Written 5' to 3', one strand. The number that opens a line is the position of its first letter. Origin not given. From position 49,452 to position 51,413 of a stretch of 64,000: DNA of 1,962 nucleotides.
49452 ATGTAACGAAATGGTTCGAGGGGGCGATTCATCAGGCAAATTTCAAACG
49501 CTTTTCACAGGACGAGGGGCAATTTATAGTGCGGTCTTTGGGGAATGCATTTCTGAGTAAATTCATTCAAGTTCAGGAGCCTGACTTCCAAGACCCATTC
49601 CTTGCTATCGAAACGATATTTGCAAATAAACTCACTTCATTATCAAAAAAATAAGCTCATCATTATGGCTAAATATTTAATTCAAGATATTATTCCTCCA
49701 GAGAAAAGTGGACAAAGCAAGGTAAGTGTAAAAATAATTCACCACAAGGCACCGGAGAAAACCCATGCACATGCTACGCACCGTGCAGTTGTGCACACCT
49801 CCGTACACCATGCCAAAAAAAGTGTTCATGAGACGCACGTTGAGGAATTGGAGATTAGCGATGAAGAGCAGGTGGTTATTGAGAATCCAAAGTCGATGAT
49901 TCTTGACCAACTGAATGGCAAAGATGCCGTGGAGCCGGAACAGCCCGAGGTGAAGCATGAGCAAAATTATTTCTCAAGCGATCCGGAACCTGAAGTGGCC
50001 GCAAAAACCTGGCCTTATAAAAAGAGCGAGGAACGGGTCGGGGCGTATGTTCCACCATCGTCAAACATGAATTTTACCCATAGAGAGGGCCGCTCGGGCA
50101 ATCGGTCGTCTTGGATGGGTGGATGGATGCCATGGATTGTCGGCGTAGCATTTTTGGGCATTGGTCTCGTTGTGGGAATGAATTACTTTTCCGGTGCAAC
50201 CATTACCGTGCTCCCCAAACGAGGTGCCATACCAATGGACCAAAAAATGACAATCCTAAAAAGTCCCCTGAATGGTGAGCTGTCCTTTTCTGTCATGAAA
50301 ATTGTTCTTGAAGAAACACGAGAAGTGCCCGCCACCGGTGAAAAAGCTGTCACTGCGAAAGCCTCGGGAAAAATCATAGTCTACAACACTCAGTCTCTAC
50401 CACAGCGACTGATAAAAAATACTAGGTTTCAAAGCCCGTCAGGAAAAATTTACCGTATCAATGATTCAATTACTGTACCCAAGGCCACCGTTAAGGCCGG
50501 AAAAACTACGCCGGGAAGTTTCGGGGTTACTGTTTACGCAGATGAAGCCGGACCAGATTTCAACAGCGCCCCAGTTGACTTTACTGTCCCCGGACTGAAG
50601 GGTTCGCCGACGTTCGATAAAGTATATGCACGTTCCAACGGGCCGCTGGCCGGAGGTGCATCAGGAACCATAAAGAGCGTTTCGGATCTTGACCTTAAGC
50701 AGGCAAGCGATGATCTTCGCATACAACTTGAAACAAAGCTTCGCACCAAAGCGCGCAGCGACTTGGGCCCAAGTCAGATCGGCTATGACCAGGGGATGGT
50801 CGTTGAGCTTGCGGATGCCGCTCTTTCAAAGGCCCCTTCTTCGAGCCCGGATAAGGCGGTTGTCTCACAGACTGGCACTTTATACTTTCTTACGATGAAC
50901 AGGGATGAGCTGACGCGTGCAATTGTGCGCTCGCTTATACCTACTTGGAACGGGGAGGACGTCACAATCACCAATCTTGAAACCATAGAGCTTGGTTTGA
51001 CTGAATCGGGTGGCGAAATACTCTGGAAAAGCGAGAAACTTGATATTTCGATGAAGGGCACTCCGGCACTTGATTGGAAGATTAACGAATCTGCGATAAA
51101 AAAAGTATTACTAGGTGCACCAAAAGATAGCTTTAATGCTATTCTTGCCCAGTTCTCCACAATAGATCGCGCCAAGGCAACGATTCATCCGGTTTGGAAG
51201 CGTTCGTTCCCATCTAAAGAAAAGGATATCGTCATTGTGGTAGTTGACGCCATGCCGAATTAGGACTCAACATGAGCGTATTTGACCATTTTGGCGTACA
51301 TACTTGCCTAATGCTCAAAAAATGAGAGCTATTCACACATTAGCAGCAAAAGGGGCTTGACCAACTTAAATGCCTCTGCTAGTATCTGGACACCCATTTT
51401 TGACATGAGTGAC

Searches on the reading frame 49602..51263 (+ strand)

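Call 89: search_protein_families(library=pfam, proteins=[window:49602-51263:+], max_evalue=0.00001)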
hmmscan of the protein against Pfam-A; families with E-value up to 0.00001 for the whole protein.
window:49602-51263:+ (553 aa): 1 family
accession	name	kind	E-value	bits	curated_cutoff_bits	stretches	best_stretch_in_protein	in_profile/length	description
PF21110.3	GlxA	-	1.2e-06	29.5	27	0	253-336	1-94/105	GlxA beta barrel domain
